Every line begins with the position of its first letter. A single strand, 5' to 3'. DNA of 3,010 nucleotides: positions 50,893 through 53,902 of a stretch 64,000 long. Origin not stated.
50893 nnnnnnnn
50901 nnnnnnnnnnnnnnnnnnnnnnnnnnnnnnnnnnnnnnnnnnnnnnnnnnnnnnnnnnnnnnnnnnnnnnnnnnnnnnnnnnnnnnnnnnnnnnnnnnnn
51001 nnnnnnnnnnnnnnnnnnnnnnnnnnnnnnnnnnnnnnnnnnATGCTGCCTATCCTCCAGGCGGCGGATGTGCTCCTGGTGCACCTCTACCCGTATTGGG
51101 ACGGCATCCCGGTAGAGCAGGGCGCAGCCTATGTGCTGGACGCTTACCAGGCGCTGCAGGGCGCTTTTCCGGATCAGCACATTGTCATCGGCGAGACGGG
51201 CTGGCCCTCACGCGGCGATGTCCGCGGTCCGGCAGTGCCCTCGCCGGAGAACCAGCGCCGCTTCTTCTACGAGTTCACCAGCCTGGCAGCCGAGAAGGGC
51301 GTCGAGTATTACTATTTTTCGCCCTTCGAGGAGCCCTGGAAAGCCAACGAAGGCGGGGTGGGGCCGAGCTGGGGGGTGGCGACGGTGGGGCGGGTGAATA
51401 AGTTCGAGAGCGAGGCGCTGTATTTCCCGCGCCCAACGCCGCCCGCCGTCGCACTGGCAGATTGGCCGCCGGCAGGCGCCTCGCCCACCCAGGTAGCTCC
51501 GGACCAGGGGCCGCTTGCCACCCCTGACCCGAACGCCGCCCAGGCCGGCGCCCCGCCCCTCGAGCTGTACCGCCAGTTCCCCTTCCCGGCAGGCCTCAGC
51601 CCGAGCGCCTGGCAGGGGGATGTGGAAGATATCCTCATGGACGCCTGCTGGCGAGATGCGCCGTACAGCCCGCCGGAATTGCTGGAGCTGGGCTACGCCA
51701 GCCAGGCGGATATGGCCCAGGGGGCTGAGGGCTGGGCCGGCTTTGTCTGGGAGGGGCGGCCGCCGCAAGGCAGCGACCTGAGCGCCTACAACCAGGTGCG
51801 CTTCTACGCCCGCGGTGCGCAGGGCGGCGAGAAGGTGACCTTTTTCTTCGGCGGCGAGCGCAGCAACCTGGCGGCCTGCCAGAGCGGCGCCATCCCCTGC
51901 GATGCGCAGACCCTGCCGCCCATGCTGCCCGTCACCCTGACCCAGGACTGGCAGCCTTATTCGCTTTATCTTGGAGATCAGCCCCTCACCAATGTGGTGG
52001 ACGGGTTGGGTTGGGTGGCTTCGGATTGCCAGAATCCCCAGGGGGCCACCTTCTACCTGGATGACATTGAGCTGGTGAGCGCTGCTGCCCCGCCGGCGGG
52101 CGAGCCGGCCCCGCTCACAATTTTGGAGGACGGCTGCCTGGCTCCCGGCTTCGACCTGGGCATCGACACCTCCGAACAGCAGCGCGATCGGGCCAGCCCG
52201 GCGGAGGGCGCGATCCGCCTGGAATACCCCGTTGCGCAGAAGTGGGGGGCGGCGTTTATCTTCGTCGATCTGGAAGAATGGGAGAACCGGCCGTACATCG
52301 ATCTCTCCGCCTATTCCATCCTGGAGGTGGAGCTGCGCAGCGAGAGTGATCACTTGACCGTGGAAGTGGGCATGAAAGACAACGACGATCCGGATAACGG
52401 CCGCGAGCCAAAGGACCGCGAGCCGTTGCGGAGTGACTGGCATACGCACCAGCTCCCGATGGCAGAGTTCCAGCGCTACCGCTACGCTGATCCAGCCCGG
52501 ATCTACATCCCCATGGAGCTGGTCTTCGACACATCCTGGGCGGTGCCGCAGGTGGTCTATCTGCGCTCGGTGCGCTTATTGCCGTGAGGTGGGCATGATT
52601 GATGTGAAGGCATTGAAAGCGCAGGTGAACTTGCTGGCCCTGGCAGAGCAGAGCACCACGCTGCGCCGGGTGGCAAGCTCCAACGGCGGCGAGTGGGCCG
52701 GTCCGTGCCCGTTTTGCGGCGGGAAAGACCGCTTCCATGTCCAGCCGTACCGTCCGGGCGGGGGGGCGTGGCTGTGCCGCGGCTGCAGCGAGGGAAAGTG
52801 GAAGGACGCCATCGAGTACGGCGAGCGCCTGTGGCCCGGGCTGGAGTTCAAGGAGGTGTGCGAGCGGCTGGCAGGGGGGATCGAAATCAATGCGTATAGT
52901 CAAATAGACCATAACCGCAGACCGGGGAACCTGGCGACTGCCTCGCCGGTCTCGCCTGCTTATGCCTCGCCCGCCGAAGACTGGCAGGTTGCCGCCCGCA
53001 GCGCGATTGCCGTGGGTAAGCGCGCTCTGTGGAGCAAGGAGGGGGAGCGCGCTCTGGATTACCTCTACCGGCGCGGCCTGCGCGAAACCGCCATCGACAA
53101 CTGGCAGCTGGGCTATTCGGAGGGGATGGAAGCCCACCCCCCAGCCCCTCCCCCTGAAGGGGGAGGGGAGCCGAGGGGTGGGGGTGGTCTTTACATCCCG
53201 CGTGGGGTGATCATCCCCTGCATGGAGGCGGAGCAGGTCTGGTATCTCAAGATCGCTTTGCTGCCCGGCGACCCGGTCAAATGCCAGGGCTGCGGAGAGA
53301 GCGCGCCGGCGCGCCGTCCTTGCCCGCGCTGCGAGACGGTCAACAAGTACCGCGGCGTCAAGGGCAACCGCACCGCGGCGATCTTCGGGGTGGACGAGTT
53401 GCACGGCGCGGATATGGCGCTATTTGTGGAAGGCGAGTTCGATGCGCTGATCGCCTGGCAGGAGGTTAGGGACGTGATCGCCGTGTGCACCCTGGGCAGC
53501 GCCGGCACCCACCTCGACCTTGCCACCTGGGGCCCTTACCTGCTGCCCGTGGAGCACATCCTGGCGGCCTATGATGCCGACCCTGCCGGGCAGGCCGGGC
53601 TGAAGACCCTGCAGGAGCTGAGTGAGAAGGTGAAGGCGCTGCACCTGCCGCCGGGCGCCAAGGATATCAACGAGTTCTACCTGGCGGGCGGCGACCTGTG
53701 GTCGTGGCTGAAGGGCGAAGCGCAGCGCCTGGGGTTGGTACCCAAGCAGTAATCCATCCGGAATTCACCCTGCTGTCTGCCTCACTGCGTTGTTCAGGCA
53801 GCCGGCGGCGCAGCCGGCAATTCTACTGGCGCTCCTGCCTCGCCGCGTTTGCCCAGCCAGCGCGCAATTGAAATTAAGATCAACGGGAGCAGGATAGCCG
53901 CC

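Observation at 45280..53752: Co-directional replication-type module (ExeA-like ATPase, RHH protein, RecA/RepA-like ATPase, iteron array, Zn-finger/Toprim primase) with no integrase in view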

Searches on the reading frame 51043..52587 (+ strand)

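Call 5: search_protein_families(library=pfam, proteins=[window:51043-52587:+], max_evalue=0.01)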
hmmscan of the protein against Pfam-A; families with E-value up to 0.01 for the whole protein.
window:51043-52587:+ (514 aa): 1 family
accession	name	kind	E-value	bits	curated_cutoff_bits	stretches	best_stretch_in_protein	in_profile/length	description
PF00332.24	Glyco_hydro_17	-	1.2e-08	35.4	28.2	1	31-114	208-295/306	Glycosyl hydrolases family 17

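Call 23: search_protein_families(library=ncbifam, proteins=[window:51043-52587:+], max_evalue=0.01)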
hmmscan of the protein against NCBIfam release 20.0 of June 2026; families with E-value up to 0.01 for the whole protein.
window:51043-52587:+ (514 aa): 0 families

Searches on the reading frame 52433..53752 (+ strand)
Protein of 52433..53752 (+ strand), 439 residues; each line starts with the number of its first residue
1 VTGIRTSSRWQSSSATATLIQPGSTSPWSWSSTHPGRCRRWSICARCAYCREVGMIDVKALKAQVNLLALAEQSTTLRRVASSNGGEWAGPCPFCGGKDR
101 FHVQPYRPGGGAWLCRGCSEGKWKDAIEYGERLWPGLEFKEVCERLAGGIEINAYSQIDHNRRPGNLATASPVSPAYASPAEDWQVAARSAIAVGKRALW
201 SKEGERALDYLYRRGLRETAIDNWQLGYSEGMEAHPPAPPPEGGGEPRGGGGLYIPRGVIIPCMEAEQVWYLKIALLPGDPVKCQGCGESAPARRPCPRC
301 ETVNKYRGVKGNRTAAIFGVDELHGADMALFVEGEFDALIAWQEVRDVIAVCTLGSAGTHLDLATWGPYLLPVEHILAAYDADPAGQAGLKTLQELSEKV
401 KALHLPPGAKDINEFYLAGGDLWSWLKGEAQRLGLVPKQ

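Call 5: search_protein_families(library=pfam, proteins=[window:52433-53752:+], max_evalue=0.01)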
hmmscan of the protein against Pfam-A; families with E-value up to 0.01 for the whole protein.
window:52433-53752:+ (439 aa): 3 families
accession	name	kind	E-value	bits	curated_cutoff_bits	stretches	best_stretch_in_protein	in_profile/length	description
PF13155.12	Toprim_2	-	1.3e-07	32.3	22.1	1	332-415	3-87/88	Toprim-like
PF08273.17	Zn_Ribbon_Prim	-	2.9e-07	31.1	23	1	89-121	3-34/37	Zinc-binding domain of primase-helicase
PF08275.17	DNAG_N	-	0.00061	20.3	26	1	197-230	4-37/128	DNA primase catalytic core, N-terminal domain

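Call 23: search_protein_families(library=ncbifam, proteins=[window:52595-53752:+], max_evalue=0.01)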
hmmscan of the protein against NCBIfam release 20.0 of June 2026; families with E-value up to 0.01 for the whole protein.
window:52595-53752:+ (385 aa): 1 family
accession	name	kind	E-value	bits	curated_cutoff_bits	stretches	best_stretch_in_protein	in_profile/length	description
TIGR01391.1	dnaG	equivalog_domain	8.1e-15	54.6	283.6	2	5-176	8-159/414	DNA primase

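Call 24: search_protein_families(library=phrogs, proteins=[window:52595-53752:+], max_evalue=0.01)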
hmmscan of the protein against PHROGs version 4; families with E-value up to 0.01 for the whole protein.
window:52595-53752:+ (385 aa): 6 families
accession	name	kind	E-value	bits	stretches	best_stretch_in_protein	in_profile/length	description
phrog_849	-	DNA, RNA and nucleotide metabolism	5e-26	92.6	1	18-367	11-333/435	DNA primase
phrog_47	-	DNA, RNA and nucleotide metabolism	5.3e-17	62.6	2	251-367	208-325/947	DNA primase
phrog_6444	-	DNA, RNA and nucleotide metabolism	5.3e-15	56.2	2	4-175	10-161/577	DNA primase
phrog_510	-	DNA, RNA and nucleotide metabolism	4.7e-14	53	1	22-104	31-109/667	DNA primase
phrog_239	-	DNA, RNA and nucleotide metabolism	1.9e-09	38.1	1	260-367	180-300/801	DNA primase/helicase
phrog_25777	-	DNA, RNA and nucleotide metabolism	0.00069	18.8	1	32-65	66-98/907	DNA primase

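Call 25: search_protein_families(library=padloc, proteins=[window:52595-53752:+], max_evalue=0.01)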
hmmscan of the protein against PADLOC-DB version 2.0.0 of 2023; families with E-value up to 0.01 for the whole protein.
window:52595-53752:+ (385 aa): 1 family
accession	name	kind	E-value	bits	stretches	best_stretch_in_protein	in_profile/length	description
PDLC03800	RTasDnaG-like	-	0.00034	17.5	0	250-367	261-377/550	DRT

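Call 53: search_solved_structures(query=window:52595-53752:+, max_evalue=1)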
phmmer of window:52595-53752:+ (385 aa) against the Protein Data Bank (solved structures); distinct sequences matched with E-value up to 1: 6.
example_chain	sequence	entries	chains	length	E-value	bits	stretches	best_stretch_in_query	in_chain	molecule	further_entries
5guj_A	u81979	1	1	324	0.00078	21.8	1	147-175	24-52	DNA primase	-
1nui_A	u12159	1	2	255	0.0066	18.7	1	253-367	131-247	DNA primase/helicase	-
5ikn_D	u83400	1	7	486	0.022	17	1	254-367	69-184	DNA primase/helicase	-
1q57_A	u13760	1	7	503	0.024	16.9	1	254-367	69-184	DNA primase/helicase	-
6n7i_A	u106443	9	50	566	0.028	16.7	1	254-367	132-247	DNA primase/helicase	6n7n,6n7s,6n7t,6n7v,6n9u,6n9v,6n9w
6x0a_a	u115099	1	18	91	0.61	12.3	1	132-185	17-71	Putative addiction module antidote protein, CopG/Arc/MetJ family chimera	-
